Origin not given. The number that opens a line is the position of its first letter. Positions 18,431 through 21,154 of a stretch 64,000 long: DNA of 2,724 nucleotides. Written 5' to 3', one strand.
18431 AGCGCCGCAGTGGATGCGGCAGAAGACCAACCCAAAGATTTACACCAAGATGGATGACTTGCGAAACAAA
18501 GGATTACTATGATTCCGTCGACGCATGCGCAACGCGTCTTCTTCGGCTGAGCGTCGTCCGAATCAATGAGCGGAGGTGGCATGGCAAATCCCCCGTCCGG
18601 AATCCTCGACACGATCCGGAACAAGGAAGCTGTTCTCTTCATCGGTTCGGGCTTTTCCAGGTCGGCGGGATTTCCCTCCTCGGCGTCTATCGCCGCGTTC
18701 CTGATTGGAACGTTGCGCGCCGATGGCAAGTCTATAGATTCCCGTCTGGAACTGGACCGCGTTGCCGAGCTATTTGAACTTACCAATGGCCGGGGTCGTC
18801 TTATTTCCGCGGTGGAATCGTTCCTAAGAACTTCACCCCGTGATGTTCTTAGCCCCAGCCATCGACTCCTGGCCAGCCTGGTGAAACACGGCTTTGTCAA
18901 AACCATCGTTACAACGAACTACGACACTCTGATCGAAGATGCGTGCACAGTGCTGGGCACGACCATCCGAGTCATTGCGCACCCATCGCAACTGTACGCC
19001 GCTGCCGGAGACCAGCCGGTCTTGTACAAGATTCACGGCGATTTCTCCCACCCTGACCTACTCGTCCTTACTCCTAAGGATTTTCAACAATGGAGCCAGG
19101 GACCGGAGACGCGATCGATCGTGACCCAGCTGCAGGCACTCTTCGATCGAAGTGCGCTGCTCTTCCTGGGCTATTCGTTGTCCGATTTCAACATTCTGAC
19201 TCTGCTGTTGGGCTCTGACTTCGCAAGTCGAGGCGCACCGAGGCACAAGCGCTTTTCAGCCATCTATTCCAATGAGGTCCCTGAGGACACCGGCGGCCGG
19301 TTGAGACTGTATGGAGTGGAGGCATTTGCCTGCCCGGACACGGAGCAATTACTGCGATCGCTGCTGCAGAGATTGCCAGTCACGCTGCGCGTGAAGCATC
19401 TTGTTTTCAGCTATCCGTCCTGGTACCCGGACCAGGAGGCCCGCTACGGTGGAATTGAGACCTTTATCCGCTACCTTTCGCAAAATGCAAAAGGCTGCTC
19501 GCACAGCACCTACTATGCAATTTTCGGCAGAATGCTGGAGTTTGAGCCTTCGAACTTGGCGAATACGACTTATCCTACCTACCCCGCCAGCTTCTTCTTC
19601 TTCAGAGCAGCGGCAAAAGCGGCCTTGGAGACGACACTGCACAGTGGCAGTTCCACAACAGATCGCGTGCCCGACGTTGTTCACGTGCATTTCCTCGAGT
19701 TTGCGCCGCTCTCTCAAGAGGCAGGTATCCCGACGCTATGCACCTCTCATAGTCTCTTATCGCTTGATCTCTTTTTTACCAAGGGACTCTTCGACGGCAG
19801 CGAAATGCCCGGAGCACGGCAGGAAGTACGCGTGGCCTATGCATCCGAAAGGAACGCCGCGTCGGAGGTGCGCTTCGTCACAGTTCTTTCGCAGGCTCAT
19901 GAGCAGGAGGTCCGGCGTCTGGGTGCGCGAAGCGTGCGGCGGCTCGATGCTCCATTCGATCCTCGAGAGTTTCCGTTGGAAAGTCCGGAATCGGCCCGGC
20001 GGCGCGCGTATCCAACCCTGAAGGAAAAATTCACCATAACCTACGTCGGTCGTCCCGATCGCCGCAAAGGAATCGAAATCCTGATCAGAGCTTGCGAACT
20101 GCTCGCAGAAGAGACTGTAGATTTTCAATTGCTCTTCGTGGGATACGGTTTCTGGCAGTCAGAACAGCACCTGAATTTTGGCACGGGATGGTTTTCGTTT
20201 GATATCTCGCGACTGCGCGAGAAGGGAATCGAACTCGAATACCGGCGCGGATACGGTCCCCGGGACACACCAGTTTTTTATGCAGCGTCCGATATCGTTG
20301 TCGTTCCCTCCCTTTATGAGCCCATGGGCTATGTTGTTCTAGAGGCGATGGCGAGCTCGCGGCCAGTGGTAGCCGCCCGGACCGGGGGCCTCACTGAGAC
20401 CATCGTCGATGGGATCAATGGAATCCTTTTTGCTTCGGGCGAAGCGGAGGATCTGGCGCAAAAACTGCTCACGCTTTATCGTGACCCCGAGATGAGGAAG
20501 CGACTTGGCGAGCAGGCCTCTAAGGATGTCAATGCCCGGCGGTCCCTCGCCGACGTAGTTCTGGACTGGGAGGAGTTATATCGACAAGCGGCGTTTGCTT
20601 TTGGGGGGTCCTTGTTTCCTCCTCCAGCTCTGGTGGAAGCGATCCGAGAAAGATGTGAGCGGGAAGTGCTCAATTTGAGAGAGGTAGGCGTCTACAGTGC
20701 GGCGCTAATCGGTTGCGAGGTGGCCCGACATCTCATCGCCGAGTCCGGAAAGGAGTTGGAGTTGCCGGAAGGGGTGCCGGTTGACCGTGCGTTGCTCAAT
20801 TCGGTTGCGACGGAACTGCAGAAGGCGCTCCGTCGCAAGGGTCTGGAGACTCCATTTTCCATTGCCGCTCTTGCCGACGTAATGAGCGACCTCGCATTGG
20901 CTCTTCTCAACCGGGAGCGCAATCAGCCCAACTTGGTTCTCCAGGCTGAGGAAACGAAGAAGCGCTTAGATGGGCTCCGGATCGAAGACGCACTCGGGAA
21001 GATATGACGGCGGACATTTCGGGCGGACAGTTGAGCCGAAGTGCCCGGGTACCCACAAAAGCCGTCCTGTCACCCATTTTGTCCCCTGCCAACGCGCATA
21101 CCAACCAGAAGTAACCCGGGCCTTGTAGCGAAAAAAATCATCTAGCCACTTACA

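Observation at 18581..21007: Stand-alone SIR2-like / GT4 glycosyltransferase fusion with an unassignable C-terminal tail: candidate new NAD-linked (possibly defence) effector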

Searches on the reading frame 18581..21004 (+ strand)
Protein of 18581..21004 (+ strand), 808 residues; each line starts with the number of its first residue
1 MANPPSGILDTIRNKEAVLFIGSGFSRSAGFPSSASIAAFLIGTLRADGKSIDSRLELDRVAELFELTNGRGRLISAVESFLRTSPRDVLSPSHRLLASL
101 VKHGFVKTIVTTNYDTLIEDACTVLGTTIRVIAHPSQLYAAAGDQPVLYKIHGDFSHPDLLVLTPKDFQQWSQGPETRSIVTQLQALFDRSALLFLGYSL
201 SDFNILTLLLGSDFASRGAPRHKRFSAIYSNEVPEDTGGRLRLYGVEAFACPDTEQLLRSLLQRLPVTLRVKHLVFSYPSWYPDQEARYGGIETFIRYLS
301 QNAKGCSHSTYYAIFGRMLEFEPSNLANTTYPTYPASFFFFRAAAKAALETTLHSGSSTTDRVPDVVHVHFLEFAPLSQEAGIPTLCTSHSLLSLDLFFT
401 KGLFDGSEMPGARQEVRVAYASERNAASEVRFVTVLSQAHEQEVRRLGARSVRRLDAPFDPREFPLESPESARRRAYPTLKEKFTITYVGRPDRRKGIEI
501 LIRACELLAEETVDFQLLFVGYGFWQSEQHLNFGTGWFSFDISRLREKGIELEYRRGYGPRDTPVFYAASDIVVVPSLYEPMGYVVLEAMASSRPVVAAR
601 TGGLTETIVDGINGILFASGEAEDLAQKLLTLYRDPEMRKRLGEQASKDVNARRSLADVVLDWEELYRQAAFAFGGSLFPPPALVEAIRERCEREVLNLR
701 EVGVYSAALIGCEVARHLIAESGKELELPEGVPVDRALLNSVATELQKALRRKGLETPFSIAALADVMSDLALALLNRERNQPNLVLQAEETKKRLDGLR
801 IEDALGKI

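Call 6: search_protein_families(library=pfam, proteins=[window:18581-21004:+], max_evalue=1)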
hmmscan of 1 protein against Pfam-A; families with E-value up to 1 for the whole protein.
window:18581-21004:+ (808 aa): 7 families
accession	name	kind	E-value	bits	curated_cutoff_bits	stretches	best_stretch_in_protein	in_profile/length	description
PF00534.26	Glycos_transf_1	-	1e-30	107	26.4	1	475-648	7-171/172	Glycosyl transferases group 1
PF13692.12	Glyco_trans_1_4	-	7.4e-28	98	27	1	484-635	2-142/142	Glycosyl transferases group 1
PF13289.12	SIR2_2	-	1.8e-24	86.8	24.5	1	108-247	2-139/141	SIR2-like domain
PF13579.12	Glyco_trans_4_4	-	3.9e-08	34.2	29.7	1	341-453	55-151/158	Glycosyl transferase 4-like domain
PF20706.3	GT4-conflict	-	5e-07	29.5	26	1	448-611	170-323/385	Family 4 Glycosyltransferase in conflict systems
PF13439.12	Glyco_transf_4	-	1.9e-06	28.5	28.5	1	289-450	1-155/170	Glycosyltransferase Family 4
PF13524.12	Glyco_trans_1_2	-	2.3e-06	28.1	25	1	537-658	24-137/144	Glycosyl transferase-like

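Call 7: search_protein_families(library=padloc, proteins=[window:18581-21004:+], max_evalue=1)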
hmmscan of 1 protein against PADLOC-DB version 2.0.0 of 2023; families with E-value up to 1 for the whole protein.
window:18581-21004:+ (808 aa): 23 families
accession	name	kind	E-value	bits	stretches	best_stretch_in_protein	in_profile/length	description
PDLC00407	ThsA1|ThsA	-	2.6e-22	77.1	1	9-208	14-204/478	STALD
PDLC04968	PDC-S25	-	2.9e-18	64.2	1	105-209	139-238/517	-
PDLC00409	ThsA1|ThsA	-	6.1e-18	63.1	1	10-205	16-202/242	STALD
PDLC05061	PDC-S65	-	4.2e-17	60.7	1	91-161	124-197/592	-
PDLC04967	PDC-S25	-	3e-15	54.2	1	107-217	147-254/528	-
PDLC02419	Aga_SIR2-PNTD1-PNTD2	-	1.7e-14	51.5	1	90-209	104-222/558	Class I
PDLC02401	Aga_SIR2-PNTD1-PNTD2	-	1.1e-12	45.6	1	91-209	78-195/524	Class I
PDLC04166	Dsr1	-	1.1e-10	38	1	105-227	120-236/1227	-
PDLC05060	PDC-S65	-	1.2e-10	38.9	1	81-156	19-100/503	-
PDLC02420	Aga_SIR2-PNTD1-PNTD2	-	1.7e-10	37.8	1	93-209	119-232/1010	Class I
PDLC04087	SIR2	-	3.3e-08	30.8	2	90-130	115-156/343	-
PDLC04082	SIR2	-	9.9e-08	29.3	2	95-129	117-151/345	-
PDLC02384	pAgo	-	1.4e-07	28.1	1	94-218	124-244/1030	-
PDLC02402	Aga_SIR2-PNTD1-PNTD2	-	1e-06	25.2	1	94-157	114-181/876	Class I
PDLC02184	Dsr2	-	2.4e-06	23.9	1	11-203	19-212/1222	-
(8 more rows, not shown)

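Call 8: search_protein_families(library=ncbifam, proteins=[window:18581-21004:+], max_evalue=1)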
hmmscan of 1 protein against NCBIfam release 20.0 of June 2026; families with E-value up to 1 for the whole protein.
window:18581-21004:+ (808 aa): 52 families (the best 25 are shown)
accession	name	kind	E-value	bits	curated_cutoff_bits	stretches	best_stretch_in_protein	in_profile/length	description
TIGR03449.1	mycothiol_MshA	equivalog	1.3e-20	73.7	462.5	1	481-670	218-403/406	D-inositol-3-phosphate glycosyltransferase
TIGR02149.1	glgA_Coryne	subfamily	4.5e-20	72.1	302.4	1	476-669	197-389/391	glycogen synthase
TIGR03088.1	stp2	hypoth_equivalog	1.9e-19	70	409.05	1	544-669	247-372/374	TIGR03088 family PEP-CTERM/XrtA system glycosyltransferase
NF041876.1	EPS_EpsE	equivalog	4.3e-19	69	400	1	470-653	201-379/389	exopolysaccharide biosynthesis GT4 family glycosyltransferase EpsE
TIGR02095.1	glgA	subfamily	3.3e-18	65.6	328.45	1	481-669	292-476/477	glycogen/starch synthase, ADP-glucose type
TIGR04063.1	stp3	hypoth_equivalog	1e-17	64.1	442.05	1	417-670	145-395/397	TIGR04063 family PEP-CTERM/XrtA system glycosyltransferase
TIGR03999.1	thiol_BshA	equivalog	1.1e-17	64.1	273.7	1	566-670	269-373/375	N-acetyl-alpha-D-glucosaminyl L-malate synthase BshA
NF053787.1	GlcN_PG_synth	equivalog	1.7e-15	56.8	480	2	567-669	259-358/361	N-acetylglucosaminyl phosphatidylglycerol synthase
TIGR04157.1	glyco_rSAM_CFB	subfamily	6.1e-15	55.1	400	2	566-648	297-387/406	TIGR04157 family glycosyltransferase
NF038295.1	EPS_HpsP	equivalog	1.6e-14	53.7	550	1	365-658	94-375/388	hormogonium polysaccharide biosynthesis glycosyltransferase HpsP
NF038229.1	Glyco4_Geo_Pelo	equivalog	1.1e-13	51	400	1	564-669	232-335/338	GPMC system family 4 glycosyltransferase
NF012028.0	PRK15484.1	subfamily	7.1e-13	48.4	618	1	474-665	184-373/380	lipopolysaccharide N-acetylglucosaminyltransferase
NF041139.1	TreT_Thcocales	equivalog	3.7e-12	45.7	775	1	482-651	228-393/412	trehalose synthase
NF047684.1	TeichurnBiosyTuaC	equivalog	7.3e-12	44.9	550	1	435-656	170-375/391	teichuronic acid biosynthesis protein TuaC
NF001901.0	PRK00654.1-5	equivalog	1.8e-11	43.2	649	1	494-670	327-491/502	glycogen synthase GlgA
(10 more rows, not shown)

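Call 9: find_homologous_proteins(query=window:18581-21004:+)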
Query window:18581-21004:+ (808 aa): 114 proteins with E <= 0.001 among 8000 candidates.
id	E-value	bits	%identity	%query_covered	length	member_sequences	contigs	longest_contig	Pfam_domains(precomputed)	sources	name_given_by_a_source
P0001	0.0e+0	1529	98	86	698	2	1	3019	PF00534.27,PF13289.13,PF13579.13,PF13524.13,PF13439.13,PF20706.4,PF13692.13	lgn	-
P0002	0.0e+0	1345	75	100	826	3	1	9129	PF00534.27,PF13289.13,PF13524.13,PF13439.13,PF20706.4,PF13692.13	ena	-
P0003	0.0e+0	1238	69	100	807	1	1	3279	PF00534.27,PF13289.13,PF13579.13,PF20706.4,PF13692.13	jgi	jgi:glycosyltransferase involved in cell wall biosynthesis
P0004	0.0e+0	1207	68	100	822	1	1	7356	PF00534.27,PF13289.13,PF13579.13,PF13524.13,PF20706.4,PF13692.13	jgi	jgi:glycosyltransferase involved in cell wall biosynthesis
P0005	0.0e+0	1159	65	100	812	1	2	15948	PF00534.27,PF13289.13,PF13579.13,PF13524.13,PF13439.13,PF20706.4,PF13692.13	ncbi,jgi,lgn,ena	-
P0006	0.0e+0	1141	65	100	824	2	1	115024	PF00534.27,PF13289.13,PF13579.13,PF13524.13,PF20706.4,PF13692.13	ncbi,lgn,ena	-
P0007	0.0e+0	1115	64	100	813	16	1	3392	PF00534.27,PF13289.13,PF13579.13,PF13524.13,PF13439.13,PF20706.4,PF13692.13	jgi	-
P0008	0.0e+0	1048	61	99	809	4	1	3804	PF00534.27,PF13289.13,PF13579.13,PF13524.13,PF13439.13,PF20706.4,PF13692.13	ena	-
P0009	0.0e+0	1022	60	100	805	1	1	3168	PF00534.27,PF13289.13,PF13579.13,PF13524.13,PF13439.13,PF20706.4,PF13692.13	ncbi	-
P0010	5.6e-298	1008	58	99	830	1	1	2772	PF00534.27,PF13289.13,PF13579.13,PF13524.13,PF13439.13,PF20706.4,PF13692.13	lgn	-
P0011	1.4e-293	994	58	100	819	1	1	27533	PF00534.27,PF13289.13,PF13524.13,PF20706.4,PF13692.13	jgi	jgi:glycosyltransferase involved in cell wall biosynthesis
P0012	1.8e-291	987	56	100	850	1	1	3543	PF00534.27,PF13289.13,PF13524.13,PF20706.4,PF13692.13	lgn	-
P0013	4.8e-289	979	57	99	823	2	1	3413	PF00534.27,PF13289.13,PF13524.13,PF20706.4,PF13692.13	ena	-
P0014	8.1e-286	968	56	99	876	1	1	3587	PF00534.27,PF13289.13,PF20706.4,PF13692.13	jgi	jgi:glycosyltransferase involved in cell wall biosynthesis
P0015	7.3e-284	962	56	99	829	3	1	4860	PF00534.27,PF13289.13,PF13524.13,PF20706.4,PF13692.13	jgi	-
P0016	1.3e-271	921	53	98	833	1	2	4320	PF00534.27,PF13289.13,PF13524.13,PF13439.13,PF20706.4,PF13692.13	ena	-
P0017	1.4e-264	898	54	98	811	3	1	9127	PF00534.27,PF13289.13,PF13579.13,PF13524.13,PF13439.13,PF20706.4,PF13692.13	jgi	-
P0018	9.4e-249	846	51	98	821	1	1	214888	PF00534.27,PF13289.13,PF13579.13,PF13524.13,PF20706.4,PF13692.13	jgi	jgi:glycosyltransferase involved in cell wall biosynthesis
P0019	7.8e-233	793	64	70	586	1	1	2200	PF00534.27,PF13289.13,PF13579.13,PF13439.13,PF20706.4,PF13692.13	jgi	jgi:glycosyltransferase involved in cell wall biosynthesis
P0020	6.8e-190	651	65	57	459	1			PF13289.13,PF13439.13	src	-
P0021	3.3e-185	635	42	100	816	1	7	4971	PF00534.27,PF13289.13,PF13524.13,PF13439.13,PF13692.13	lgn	-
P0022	3.7e-181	622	41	98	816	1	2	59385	PF00534.27,PF13289.13,PF13524.13,PF13439.13,PF13692.13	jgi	jgi:glycosyltransferase involved in cell wall biosynthesis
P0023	6.5e-175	601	53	68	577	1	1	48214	PF13289.13,PF13439.13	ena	-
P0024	2.3e-168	580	41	98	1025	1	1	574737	PF00534.27,PF13289.13,PF13439.13,PF20706.4,PF13692.13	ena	-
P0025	1.7e-156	541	56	55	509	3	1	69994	PF00534.27,PF13579.13,PF13524.13,PF20706.4,PF13692.13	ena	-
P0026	9.1e-156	538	41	99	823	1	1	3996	PF00534.27,PF13289.13,PF13579.13,PF13524.13,PF13439.13,PF20706.4,PF13692.13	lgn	-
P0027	1.7e-148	514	41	83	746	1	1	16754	PF02146.24,PF00534.27,PF13289.13,PF13524.13,PF13439.13,PF20706.4,PF13692.13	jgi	jgi:glycosyltransferase involved in cell wall biosynthesis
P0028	9.2e-144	498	37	98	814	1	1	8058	PF00534.27,PF13289.13,PF13579.13,PF13439.13,PF20706.4,PF13692.13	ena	-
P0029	8.1e-141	489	41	83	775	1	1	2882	PF02146.24,PF00534.27,PF13289.13,PF13524.13,PF13439.13,PF20706.4,PF13692.13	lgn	-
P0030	1.6e-26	111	36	25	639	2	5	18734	PF13289.13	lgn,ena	-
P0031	4.4e-26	109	39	25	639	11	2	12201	PF13289.13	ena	-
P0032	1.4e-25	108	37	26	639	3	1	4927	PF13289.13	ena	-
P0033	5.8e-25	106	35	25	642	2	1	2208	PF13289.13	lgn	-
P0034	1.3e-23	101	34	25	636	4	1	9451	PF13289.13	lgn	-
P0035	2.9e-22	97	32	27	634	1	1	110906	PF13289.13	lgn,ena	-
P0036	3.5e-22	96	34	26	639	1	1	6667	PF13289.13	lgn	-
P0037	5.5e-22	96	36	25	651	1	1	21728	PF07510.17,PF13289.13,PF03235.20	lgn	-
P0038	9.6e-22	95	36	25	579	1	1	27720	PF13289.13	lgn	-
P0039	3.8e-21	93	37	25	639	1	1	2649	PF13289.13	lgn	-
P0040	4.9e-21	93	34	25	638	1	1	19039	PF13289.13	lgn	-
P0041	1.2e-20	91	35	25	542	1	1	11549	PF13289.13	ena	-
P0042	6.5e-20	89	31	29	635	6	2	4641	PF13289.13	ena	-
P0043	1.9e-19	87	35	25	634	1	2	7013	PF13289.13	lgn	-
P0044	2.9e-19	87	31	29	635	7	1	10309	PF13289.13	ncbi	-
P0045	5.8e-19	86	34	25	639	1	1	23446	PF13289.13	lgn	-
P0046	8.3e-18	82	30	26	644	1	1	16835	PF13289.13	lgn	-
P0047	1.1e-17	82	33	26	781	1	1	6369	PF13289.13,PF24389.2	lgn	-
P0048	4.4e-17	80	34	25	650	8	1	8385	PF13289.13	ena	-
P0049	7.0e-17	79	30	26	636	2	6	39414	PF13289.13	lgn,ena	-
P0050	8.4e-17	79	30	32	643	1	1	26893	PF13289.13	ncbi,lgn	-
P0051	1.4e-16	78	33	26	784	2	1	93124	PF13289.13,PF24389.2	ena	-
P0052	1.5e-16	78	30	32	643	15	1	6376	PF13289.13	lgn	-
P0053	5.1e-16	76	29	32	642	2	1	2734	PF13289.13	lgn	-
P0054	2.3e-15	74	27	32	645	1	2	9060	PF13289.13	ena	-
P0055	2.3e-15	74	31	25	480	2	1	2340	PF13289.13,PF18185.8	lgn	-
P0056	4.6e-15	73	33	26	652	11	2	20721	PF13289.13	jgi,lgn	-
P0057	6.7e-15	72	33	25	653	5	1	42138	PF13289.13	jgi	-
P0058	1.2e-14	71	30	24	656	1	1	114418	PF13289.13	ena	-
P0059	1.4e-14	71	30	24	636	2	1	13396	PF13289.13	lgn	-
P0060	1.6e-14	71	33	25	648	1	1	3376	PF13289.13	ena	-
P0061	1.6e-14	71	33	25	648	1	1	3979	PF13289.13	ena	-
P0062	8.9e-14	69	30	26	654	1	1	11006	PF13289.13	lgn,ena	-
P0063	1.9e-13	67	32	25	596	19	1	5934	PF13289.13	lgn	-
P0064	2.1e-13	67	31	26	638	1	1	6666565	PF13289.13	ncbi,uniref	ncbi:SIR2 family NAD-dependent protein deacylase [Paludibaculum fermentans]|uniref:SIR2 family NAD-d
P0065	7.0e-13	66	29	30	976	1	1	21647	PF13289.13,PF05729.19,PF22722.3,PF13401.13,PF04471.19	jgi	jgi:hypothetical protein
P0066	1.1e-12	65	33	25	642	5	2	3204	PF13289.13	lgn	-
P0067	2.7e-12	64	27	30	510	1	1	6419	PF13289.13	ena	-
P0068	5.9e-12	63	36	25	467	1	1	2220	PF13289.13,PF18185.8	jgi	jgi:hypothetical protein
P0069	2.4e-11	61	30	37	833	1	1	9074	PF00534.27,PF13579.13,PF13524.13,PF13439.13,PF20706.4,PF13692.13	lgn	-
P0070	3.3e-11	60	28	10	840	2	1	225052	PF00534.27,PF13477.13,PF13579.13,PF13524.13,PF13439.13,PF20706.4,PF13692.13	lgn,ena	-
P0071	3.7e-11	60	27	26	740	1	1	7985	PF25168.2,PF24105.2,PF24805.2,PF23342.2,PF23411.2,PF24817.2,PF23393.3,PF23389.2,PF23609.2,PF13289.13,PF24797.2,PF20426.5,PF25460.2,PF00400.39,PF23414.2,PF23410.5,PF23775.2,PF25174.2,PF24814.2,PF23381.2,PF25173.2,PF23383.2,PF25171.2,PF12894.14,PF25175.2,PF00359.28,PF24796.2,PF24780.2,PF23409.2,PF2517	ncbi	-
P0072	3.8e-11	60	31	26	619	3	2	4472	PF13289.13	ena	-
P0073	4.0e-11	60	31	25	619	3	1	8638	PF13289.13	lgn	-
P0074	4.8e-11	60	25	41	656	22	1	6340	PF13289.13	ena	-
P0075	1.1e-10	58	30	28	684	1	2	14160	PF13289.13,PF01048.27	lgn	-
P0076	1.4e-10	58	29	25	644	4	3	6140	PF13289.13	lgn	-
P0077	1.6e-10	58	34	23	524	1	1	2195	PF13289.13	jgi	jgi:hypothetical protein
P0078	1.9e-9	54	32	24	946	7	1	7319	PF13289.13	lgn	-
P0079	4.4e-9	53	28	25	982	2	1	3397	PF13289.13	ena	-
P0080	5.1e-9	53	30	24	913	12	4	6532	PF13289.13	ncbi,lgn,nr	ncbi:MAG: SIR2 family protein [Spirochaetia bacterium]|nr:SIR2 family protein [Spirochaetia bacteriu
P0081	3.3e-8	50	33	31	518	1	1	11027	PF13289.13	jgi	jgi:hypothetical protein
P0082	1.4e-7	48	37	14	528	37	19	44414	PF13289.13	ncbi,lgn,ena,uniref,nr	ncbi:SIR2 family protein [Streptococcus sobrinus]|uniref:SIR2 family protein n=1 Tax=Streptococcus s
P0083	9.1e-7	45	27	24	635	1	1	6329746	PF13289.13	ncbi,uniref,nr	ncbi:SIR2 family NAD-dependent protein deacylase [Pedobacter roseus]|uniref:SIR2 family protein n=1 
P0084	1.4e-6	45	28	25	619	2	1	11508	PF13289.13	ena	-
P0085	1.5e-6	45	31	25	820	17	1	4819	PF13289.13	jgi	jgi:hypothetical protein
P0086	3.6e-6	43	30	24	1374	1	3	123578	PF14559.13,PF13289.13,PF00515.35,PF12895.14,PF13424.13,PF13428.13,PF07719.24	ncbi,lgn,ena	ncbi:MAG: SIR2 family protein [Pontiella sp.]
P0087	3.9e-6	43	26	25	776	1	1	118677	PF00534.27,PF13579.13,PF13524.13,PF13439.13,PF03706.19,PF20706.4,PF13692.13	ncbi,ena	-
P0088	5.4e-6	43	28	25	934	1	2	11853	PF13289.13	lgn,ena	-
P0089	7.4e-6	42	25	25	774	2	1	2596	PF00534.27,PF13579.13,PF13524.13,PF13439.13,PF03706.19,PF20706.4,PF13692.13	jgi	jgi:phosphatidylinositol alpha-mannosyltransferase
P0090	1.0e-5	42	25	24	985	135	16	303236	PF13289.13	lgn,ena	-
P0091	1.2e-5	42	25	15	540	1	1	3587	PF13289.13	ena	-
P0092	1.3e-5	42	33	24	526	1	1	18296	PF13289.13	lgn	-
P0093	1.4e-5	42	36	16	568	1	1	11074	PF13289.13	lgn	-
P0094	1.4e-5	41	31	23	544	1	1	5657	PF13289.13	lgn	-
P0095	1.8e-5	41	29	22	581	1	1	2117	PF13289.13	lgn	-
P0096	2.1e-5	41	25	26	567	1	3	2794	PF13289.13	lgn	-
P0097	2.1e-5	41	26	26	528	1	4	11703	PF13289.13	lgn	-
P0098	2.1e-5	41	28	26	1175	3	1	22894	PF13289.13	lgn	-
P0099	2.4e-5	41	31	23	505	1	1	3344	PF13289.13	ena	-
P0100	2.8e-5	40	36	14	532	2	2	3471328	PF13289.13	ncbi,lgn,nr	ncbi:SIR2 family protein [Geobacillus stearothermophilus]|nr:SIR2 family protein [Geobacillus stearo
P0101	3.0e-5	40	33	13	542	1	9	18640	PF13289.13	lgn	-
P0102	3.2e-5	40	25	15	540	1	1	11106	PF13289.13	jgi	-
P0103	7.7e-5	39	33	13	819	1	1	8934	PF13289.13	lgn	-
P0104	8.3e-5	39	35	12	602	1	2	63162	PF13289.13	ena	-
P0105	9.3e-5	39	27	25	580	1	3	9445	PF13289.13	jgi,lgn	-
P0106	1.3e-4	38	26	24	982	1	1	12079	PF13289.13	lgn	-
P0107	1.8e-4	38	30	14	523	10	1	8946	PF13289.13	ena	-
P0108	2.0e-4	38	28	22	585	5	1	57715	PF13289.13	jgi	jgi:hypothetical protein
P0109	2.9e-4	37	34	14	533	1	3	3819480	PF13289.13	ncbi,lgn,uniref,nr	ncbi:SIR2-like domain protein [Anoxybacillus sp. B7M1]|uniref:SIR2 family protein n=1 Tax=unclassifi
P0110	5.4e-4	36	28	22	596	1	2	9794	PF13289.13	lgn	-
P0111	6.0e-4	36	34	15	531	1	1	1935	PF13289.13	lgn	-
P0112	6.8e-4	36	34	13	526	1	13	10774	PF13289.13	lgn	-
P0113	8.0e-4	36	29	14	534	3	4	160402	PF13289.13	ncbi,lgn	-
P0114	8.8e-4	36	29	25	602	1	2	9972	PF13289.13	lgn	-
